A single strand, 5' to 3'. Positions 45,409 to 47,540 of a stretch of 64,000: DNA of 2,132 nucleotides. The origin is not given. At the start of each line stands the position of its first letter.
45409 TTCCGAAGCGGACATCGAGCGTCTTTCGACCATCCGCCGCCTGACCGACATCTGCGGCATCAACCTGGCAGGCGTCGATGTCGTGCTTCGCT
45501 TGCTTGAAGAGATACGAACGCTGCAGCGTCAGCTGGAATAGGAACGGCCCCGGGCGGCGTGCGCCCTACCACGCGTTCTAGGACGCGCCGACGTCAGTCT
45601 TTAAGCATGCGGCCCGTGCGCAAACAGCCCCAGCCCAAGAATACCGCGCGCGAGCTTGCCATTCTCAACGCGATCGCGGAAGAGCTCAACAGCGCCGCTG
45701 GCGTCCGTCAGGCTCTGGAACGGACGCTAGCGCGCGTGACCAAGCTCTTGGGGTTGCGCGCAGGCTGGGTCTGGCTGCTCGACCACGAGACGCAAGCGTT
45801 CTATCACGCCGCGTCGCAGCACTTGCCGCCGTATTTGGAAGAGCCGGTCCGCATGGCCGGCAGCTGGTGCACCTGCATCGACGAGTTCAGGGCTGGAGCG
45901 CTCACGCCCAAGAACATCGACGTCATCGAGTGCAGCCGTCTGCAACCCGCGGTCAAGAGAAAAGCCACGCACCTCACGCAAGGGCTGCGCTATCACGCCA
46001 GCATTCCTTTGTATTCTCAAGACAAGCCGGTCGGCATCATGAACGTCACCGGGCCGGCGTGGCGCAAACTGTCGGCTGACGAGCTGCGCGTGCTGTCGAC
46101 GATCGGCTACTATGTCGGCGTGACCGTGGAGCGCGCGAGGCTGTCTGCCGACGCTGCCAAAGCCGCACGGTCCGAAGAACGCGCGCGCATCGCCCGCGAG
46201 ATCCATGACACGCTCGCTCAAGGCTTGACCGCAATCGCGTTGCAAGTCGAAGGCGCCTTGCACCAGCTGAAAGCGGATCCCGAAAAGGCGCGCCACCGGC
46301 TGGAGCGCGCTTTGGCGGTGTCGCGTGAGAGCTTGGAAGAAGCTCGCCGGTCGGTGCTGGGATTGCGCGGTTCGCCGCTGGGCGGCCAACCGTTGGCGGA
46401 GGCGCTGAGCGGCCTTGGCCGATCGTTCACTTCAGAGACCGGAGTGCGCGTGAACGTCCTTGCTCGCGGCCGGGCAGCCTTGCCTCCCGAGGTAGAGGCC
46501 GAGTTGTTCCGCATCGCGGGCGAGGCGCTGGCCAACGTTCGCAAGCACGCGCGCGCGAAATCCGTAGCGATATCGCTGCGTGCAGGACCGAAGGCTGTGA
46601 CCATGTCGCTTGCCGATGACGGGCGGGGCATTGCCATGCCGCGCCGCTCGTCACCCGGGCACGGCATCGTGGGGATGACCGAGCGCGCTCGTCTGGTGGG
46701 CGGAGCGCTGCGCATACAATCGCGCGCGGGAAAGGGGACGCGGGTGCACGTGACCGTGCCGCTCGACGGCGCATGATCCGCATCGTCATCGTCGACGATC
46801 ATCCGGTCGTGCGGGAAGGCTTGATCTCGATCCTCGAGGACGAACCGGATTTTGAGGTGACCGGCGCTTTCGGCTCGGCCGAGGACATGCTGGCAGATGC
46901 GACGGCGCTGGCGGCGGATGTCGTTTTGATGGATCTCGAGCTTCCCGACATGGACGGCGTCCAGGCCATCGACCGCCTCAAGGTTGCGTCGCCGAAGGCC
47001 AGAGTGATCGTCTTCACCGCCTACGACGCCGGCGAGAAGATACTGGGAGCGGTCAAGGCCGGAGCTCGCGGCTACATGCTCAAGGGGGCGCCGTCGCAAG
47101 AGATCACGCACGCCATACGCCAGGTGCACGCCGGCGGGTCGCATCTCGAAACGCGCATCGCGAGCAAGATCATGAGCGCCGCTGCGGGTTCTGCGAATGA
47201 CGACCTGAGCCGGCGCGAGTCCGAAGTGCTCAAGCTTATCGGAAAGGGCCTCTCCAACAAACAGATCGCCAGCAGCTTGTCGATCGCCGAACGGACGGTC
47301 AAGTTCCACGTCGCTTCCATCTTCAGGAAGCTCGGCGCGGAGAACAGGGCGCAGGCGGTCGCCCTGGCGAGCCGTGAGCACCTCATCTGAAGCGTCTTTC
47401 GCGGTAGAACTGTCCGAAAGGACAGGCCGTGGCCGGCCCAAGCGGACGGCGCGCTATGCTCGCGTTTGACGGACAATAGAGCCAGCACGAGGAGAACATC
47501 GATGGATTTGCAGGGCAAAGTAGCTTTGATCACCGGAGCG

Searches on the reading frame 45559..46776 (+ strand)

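Call 7: search_protein_families(library=pfam, proteins=[window:45559-46776:+])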
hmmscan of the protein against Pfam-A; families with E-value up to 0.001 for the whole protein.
window:45559-46776:+ (405 aa): 6 families
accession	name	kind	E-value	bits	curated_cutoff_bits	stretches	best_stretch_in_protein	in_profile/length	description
PF07730.19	HisKA_3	-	7e-20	71.8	24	1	207-272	1-66/68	Histidine kinase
PF13185.12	GAF_2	-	3.5e-11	43.9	28.6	1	47-191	2-136/136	GAF domain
PF02518.31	HATPase_c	-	8.1e-11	42.8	26.4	1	313-403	3-110/111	Histidine kinase-, DNA gyrase B-, and HSP90-like ATPase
PF01590.32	GAF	-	7.3e-07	30.2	22.4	1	51-189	4-132/133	GAF domain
PF13492.12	GAF_3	-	8.5e-07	29.9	27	1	52-192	5-129/129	GAF domain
PF13581.12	HATPase_c_2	-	3.3e-05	24.3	27.4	1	305-363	21-83/127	Histidine kinase-like ATPase domain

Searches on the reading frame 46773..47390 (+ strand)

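Call 7: search_protein_families(library=pfam, proteins=[window:46773-47390:+])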
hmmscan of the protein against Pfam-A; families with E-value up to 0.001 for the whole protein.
window:46773-47390:+ (205 aa): 4 families
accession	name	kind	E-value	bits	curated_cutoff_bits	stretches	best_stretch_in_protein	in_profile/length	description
PF00072.30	Response_reg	-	9.9e-25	87.3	30.2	1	4-116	1-111/111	Response regulator receiver domain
PF00196.25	GerE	-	1.4e-22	79.5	23.5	1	144-199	2-57/57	Bacterial regulatory proteins, luxR family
PF08281.18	Sigma70_r4_2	-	1.6e-05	24.9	25.7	1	145-181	11-48/54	Sigma-70, region 4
PF16968.11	TadZ_N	-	0.00068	19.8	26.4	0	33-119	33-120/133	Pilus assembly protein TadZ N-terminal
